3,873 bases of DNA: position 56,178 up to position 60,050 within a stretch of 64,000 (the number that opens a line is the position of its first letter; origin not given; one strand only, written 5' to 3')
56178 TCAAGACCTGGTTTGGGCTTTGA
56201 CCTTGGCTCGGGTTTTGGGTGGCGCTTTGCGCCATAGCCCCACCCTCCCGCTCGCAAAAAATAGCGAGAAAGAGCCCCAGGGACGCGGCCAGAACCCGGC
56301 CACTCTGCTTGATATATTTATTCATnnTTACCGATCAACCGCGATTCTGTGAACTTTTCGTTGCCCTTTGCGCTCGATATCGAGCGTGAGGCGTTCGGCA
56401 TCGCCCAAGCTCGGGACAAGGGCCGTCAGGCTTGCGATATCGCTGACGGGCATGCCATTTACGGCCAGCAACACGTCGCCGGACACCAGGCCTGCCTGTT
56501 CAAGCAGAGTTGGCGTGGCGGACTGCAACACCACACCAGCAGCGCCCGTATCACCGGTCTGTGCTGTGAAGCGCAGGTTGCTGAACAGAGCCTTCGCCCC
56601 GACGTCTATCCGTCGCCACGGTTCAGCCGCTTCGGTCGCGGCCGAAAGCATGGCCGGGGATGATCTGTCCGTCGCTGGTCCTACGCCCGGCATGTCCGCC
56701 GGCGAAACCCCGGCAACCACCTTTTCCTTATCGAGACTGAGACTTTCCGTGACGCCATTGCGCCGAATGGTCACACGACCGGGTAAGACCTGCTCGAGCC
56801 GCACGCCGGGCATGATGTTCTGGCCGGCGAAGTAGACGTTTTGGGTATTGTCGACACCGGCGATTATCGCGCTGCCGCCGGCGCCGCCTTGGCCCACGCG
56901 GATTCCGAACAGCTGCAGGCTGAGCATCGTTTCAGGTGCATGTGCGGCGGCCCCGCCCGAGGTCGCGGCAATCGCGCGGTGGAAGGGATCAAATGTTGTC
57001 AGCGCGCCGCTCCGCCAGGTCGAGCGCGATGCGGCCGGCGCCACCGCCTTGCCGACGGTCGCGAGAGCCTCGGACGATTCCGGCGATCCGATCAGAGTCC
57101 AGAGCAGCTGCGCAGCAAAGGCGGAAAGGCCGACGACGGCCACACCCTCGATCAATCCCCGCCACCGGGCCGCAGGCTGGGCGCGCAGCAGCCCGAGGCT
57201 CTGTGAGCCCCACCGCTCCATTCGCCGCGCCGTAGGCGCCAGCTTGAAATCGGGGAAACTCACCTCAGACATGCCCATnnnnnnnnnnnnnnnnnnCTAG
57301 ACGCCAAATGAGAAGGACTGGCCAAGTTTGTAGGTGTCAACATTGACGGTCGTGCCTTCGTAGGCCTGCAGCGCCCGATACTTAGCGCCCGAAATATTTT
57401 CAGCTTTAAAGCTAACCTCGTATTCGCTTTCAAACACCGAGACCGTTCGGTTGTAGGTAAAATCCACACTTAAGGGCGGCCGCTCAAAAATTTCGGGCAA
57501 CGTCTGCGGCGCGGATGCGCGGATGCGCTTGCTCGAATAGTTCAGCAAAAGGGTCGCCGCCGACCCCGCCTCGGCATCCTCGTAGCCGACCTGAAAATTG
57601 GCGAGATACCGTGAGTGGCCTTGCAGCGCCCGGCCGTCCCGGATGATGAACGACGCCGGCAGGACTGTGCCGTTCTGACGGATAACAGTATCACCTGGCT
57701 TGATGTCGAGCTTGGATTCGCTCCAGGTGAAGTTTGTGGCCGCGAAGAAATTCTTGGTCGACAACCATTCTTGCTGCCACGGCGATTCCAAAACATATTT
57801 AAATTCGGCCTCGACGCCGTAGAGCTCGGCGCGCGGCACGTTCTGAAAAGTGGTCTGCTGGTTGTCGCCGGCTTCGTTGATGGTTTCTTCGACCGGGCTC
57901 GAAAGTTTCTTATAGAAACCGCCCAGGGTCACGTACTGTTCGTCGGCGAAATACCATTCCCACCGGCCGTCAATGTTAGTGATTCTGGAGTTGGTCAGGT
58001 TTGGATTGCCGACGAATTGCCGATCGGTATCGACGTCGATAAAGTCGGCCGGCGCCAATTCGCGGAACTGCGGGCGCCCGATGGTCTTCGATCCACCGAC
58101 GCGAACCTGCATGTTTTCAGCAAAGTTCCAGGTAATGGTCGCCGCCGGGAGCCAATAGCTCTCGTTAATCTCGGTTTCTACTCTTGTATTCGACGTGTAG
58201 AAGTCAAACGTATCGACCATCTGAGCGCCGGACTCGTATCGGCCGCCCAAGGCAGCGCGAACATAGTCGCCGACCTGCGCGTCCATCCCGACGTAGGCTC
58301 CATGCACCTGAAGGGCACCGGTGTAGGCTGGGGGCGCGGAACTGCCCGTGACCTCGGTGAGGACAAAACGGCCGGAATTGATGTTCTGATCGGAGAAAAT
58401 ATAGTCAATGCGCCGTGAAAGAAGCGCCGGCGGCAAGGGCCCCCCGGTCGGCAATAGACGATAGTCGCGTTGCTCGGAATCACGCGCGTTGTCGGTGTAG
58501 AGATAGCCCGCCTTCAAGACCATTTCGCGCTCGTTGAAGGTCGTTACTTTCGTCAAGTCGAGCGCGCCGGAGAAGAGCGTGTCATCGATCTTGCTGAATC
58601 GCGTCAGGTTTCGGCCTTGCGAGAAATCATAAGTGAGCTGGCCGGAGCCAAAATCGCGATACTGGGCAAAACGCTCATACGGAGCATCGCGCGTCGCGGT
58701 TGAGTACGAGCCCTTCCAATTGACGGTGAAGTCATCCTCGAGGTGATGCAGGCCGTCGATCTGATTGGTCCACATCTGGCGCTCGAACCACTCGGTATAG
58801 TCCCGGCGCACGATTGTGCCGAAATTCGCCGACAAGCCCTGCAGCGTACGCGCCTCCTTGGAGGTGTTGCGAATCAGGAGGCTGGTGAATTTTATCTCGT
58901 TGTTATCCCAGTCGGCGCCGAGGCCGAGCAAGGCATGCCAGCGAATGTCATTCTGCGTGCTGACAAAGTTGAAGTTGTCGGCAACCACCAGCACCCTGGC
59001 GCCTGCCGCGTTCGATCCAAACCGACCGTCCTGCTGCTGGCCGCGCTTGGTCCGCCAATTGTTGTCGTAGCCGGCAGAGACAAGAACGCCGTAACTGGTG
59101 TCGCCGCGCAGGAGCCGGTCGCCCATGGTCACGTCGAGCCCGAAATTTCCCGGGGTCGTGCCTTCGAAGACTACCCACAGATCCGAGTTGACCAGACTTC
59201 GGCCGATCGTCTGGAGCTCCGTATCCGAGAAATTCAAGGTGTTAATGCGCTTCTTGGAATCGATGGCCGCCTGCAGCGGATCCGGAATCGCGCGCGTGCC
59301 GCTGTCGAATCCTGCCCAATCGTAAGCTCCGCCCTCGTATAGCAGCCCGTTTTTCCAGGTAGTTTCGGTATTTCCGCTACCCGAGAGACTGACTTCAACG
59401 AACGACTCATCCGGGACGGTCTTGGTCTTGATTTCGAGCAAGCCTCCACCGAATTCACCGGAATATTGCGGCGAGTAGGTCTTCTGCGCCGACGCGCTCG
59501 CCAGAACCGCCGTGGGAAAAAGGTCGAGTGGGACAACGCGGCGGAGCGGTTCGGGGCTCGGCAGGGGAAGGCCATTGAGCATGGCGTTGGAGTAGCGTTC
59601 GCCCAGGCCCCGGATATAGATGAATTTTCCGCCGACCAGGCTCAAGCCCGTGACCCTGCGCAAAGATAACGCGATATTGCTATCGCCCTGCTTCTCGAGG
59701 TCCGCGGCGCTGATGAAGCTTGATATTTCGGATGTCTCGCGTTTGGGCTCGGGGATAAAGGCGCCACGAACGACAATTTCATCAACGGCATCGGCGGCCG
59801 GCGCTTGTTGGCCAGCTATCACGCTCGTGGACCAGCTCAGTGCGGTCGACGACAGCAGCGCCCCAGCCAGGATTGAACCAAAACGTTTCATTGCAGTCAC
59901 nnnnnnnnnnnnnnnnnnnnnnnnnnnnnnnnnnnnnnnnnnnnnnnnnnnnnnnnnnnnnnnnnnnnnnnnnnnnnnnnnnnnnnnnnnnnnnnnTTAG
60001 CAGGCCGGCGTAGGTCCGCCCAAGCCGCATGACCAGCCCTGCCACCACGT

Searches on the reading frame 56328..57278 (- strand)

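Call 8: search_protein_families(library=pfam, proteins=[window:56328-57278:-], max_evalue=0.001)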
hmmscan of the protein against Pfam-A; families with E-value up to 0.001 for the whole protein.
window:56328-57278:- (316 aa): 3 families
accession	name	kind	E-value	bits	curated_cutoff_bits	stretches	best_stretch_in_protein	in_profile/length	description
PF11356.14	T2SSC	-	8.9e-23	81.1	27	1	48-182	4-141/141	Type II secretion system protein C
PF17820.7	PDZ_6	-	6.6e-06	26.2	27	1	259-301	11-52/54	PDZ domain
PF13180.12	PDZ_2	-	0.00018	22.1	27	1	259-312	25-78/80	PDZ domain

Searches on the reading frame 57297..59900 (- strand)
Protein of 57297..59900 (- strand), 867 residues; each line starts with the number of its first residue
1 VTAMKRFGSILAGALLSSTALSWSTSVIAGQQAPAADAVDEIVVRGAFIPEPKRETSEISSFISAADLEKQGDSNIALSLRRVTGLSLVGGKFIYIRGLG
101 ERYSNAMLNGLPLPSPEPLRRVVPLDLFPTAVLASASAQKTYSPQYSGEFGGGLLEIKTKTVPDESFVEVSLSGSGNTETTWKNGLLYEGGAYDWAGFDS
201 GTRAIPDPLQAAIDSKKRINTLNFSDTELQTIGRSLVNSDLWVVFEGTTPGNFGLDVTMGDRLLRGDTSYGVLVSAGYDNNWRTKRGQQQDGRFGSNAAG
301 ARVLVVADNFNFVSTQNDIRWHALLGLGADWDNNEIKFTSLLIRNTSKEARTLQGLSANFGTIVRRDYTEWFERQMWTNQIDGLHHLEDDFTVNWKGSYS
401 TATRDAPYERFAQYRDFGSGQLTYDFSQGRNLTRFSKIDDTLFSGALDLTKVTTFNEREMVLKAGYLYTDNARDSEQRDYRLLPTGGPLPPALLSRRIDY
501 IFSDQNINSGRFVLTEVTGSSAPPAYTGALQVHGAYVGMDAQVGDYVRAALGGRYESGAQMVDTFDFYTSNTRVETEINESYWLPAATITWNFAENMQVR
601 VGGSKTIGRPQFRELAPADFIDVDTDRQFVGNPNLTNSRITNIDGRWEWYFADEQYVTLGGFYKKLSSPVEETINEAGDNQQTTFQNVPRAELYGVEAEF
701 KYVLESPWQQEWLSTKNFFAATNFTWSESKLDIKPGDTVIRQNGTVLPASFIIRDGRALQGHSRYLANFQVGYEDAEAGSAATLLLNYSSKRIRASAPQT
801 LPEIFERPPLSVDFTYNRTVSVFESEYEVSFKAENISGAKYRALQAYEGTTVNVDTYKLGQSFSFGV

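Call 8: search_protein_families(library=pfam, proteins=[window:57297-59900:-], max_evalue=0.001)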
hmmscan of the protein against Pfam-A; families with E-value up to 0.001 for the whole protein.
window:57297-59900:- (867 aa): 2 families
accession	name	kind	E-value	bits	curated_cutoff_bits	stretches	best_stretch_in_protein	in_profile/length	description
PF00593.30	TonB_dep_Rec_b-barrel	-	1.1e-20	75.4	27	1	371-788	55-392/436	TonB dependent receptor-like, beta-barrel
PF07715.20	Plug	-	1.1e-09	39.2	23.9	1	53-152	2-105/107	TonB-dependent Receptor Plug Domain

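Call 64: search_protein_families(library=ncbifam, proteins=[window:57297-59900:-], max_evalue=0.00001)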
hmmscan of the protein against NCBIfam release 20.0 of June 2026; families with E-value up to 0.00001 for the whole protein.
window:57297-59900:- (867 aa): 3 families
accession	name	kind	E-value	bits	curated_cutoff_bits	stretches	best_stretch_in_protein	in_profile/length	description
TIGR01782.1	TonB-Xanth-Caul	subfamily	1e-57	196.1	310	2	524-860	516-857/868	TonB-dependent receptor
TIGR01786.1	TonB-hemlactrns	subfamily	8.7e-13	47.5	323.75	1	508-731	383-589/719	TonB-dependent hemoglobin/transferrin/lactoferrin family receptor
TIGR01785.1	TonB-hemin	subfamily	2.9e-08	32.7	316.85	1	525-708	358-550/677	TonB-dependent heme/hemoglobin receptor family protein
